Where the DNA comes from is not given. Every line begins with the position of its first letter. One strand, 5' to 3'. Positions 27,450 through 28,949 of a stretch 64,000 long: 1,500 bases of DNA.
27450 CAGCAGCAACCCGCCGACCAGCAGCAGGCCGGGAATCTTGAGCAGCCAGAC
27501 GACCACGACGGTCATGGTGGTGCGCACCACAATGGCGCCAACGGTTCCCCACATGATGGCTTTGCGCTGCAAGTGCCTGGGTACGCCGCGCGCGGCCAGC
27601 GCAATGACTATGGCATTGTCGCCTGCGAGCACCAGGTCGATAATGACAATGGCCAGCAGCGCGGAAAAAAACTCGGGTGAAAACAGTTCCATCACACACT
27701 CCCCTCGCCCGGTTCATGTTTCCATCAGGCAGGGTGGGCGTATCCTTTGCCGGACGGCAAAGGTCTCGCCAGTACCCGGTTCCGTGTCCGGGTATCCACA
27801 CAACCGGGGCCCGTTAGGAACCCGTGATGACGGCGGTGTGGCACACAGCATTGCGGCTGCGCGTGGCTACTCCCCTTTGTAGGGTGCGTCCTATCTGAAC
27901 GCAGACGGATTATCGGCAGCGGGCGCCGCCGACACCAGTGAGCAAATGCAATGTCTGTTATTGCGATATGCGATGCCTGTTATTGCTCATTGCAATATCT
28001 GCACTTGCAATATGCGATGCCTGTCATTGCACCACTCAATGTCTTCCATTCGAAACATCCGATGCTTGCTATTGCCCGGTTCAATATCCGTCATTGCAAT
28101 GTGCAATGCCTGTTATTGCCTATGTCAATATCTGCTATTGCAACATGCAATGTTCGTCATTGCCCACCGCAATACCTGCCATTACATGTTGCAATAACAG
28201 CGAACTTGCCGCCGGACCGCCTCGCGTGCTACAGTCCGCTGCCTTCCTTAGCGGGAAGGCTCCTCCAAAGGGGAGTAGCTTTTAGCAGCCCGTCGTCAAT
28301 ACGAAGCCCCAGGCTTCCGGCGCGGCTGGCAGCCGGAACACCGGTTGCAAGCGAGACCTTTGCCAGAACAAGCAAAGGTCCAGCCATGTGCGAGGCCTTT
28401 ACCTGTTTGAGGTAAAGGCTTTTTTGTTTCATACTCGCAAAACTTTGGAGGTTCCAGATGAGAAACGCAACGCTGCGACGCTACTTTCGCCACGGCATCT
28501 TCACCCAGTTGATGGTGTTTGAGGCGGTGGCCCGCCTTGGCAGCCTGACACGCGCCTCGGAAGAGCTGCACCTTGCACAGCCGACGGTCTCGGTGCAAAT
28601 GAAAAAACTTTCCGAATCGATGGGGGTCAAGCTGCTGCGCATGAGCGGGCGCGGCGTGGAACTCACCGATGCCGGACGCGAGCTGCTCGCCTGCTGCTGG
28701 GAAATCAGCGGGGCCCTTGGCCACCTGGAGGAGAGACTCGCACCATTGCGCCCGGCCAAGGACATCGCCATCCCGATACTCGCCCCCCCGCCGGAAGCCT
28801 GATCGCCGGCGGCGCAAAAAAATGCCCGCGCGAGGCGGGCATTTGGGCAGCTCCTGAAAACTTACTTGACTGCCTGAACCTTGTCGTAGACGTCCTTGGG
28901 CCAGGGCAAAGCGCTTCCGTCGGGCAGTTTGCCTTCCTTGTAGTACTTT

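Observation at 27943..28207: Twelve tandem 22-bp units with GCAAT/ATTGC half-sites alternating every 10/12 bp (one per helical turn)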

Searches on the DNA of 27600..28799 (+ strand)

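Call 7: search_rna_families(source=window, start=27600, end=28500, threshold=evalue, max_evalue=10, show_alignments=4)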
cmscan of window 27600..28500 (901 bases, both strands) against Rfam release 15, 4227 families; matches with E-value up to 10: 7.
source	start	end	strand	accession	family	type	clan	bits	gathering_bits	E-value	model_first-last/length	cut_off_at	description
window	28133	28199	-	RF03633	mir-5882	Gene; miRNA;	-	18.2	95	2.7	1-77/77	no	mir-5882 microRNA precursor family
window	28262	28348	+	RF00080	Manganese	Cis-reg; riboswitch;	-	17.5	45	0.016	1-177/177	no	Manganese Mn2+ riboswitch aptamer (yybP-ykoY)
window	28129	28203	-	RF01061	mir-548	Gene; miRNA;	-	16.1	90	6.6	1-84/84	no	mir-548 microRNA precursor family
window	28355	28431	+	RF02213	ZFAT-AS1_3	Gene; lncRNA;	-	15.5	70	0.95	1-80/80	no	ZFAT antisense RNA 1 conserved region 3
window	28136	28197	-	RF03362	mir-9436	Gene; miRNA;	-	15.5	80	7.2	1-66/66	no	mir-9436 microRNA precursor family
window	27771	27887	-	RF00080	Manganese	Cis-reg; riboswitch;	-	12.9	45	0.36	1-177/177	no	Manganese Mn2+ riboswitch aptamer (yybP-ykoY)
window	27830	27865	+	RF00461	IRES_VEGF_A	Cis-reg; IRES;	-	11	160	6.4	120-156/308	no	Vascular endothelial growth factor (VEGF) IRES A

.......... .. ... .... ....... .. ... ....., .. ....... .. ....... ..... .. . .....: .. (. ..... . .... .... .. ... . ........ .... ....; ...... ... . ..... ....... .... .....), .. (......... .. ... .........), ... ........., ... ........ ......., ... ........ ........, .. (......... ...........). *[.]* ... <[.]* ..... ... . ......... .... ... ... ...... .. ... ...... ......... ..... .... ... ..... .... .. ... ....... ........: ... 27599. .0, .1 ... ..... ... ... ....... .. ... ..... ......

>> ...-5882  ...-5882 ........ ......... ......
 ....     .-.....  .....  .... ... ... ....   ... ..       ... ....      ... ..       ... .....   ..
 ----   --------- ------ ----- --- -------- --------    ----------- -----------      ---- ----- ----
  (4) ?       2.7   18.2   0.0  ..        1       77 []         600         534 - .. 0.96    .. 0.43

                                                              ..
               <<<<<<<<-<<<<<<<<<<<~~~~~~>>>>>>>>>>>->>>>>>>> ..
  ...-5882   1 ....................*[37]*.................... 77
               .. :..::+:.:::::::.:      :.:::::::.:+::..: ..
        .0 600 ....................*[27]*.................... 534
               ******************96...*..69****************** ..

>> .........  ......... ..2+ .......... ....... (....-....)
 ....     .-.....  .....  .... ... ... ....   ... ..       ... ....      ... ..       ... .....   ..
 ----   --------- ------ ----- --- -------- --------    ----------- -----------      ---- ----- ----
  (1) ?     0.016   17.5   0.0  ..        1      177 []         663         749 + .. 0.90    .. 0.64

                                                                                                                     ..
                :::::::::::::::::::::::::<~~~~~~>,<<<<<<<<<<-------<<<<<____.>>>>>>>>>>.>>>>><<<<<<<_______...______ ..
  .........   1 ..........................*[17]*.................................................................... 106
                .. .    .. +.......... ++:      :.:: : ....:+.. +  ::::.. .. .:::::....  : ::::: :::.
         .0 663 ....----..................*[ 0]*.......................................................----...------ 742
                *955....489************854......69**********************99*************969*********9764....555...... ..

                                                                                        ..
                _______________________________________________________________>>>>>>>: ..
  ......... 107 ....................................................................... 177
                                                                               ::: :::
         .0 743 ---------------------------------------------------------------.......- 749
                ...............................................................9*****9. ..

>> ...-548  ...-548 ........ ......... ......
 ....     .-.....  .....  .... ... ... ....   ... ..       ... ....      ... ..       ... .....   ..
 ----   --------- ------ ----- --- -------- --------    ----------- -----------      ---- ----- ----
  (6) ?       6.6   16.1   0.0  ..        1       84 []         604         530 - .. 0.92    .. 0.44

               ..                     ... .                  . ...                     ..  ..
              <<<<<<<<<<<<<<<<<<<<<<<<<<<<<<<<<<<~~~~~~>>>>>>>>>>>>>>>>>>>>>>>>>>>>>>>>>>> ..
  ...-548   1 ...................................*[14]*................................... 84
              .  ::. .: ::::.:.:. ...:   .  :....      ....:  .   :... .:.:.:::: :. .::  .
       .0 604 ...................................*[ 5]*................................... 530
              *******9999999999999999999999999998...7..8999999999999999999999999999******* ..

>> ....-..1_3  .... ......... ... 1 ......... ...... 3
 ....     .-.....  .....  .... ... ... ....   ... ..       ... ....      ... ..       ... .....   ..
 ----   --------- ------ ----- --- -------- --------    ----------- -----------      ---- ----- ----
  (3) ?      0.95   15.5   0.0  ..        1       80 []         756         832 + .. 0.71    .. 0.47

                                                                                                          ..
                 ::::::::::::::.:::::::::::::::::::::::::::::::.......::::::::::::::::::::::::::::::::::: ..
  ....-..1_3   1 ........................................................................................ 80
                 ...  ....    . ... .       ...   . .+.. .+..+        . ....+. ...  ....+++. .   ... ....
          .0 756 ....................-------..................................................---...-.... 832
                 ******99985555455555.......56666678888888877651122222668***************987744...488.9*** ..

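Call 66: search_rna_families(sources=[L219, L139, L225, L222, L228, L230, L232, L233, L234], threshold=evalue, max_evalue=1)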
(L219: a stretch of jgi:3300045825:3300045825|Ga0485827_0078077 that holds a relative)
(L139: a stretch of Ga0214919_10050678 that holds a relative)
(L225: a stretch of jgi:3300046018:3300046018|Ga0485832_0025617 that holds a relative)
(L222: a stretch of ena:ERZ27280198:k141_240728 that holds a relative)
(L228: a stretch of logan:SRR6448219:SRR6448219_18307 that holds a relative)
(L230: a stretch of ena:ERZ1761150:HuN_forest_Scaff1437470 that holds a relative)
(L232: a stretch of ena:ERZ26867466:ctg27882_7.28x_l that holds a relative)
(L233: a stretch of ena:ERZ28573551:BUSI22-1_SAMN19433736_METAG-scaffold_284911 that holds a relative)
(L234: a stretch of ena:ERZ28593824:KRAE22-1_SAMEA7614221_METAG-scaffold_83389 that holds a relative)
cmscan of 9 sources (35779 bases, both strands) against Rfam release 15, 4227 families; matches with E-value up to 1: 8.
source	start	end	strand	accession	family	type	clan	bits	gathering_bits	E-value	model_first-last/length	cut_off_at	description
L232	3389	3461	-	RF00005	tRNA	Gene; tRNA;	CL00001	68.4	29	4.7e-13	1-71/71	no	tRNA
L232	1033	1452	+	RF01766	cspA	Cis-reg; thermoregulator;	-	57.3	78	4e-12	1-428/428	no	cspA thermoregulator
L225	940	1066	-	RF00080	Manganese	Cis-reg; riboswitch;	-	29.9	45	0.00013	1-177/177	no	Manganese Mn2+ riboswitch aptamer (yybP-ykoY)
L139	1940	1998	+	RF02589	Spy779816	Gene; sRNA;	-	29.4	67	0.52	1-88/88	no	S. pyogenes small RNA 779816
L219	782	901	-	RF00080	Manganese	Cis-reg; riboswitch;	-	22.6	45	0.019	1-177/177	no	Manganese Mn2+ riboswitch aptamer (yybP-ykoY)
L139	1105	1236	-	RF00080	Manganese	Cis-reg; riboswitch;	-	18.5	45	0.32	1-177/177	no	Manganese Mn2+ riboswitch aptamer (yybP-ykoY)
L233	28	150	-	RF00080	Manganese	Cis-reg; riboswitch;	-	18.5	45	0.33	1-177/177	no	Manganese Mn2+ riboswitch aptamer (yybP-ykoY)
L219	1274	1361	+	RF00080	Manganese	Cis-reg; riboswitch;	-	17.5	45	0.64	1-177/177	no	Manganese Mn2+ riboswitch aptamer (yybP-ykoY)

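Call 67: search_dna_similar(query=window:27940-28215:+, collection=plasmids, mode=distant, max_evalue=0.01, max_rows=10)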
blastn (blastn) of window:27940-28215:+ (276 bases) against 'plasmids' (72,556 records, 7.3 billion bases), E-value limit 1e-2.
No match.
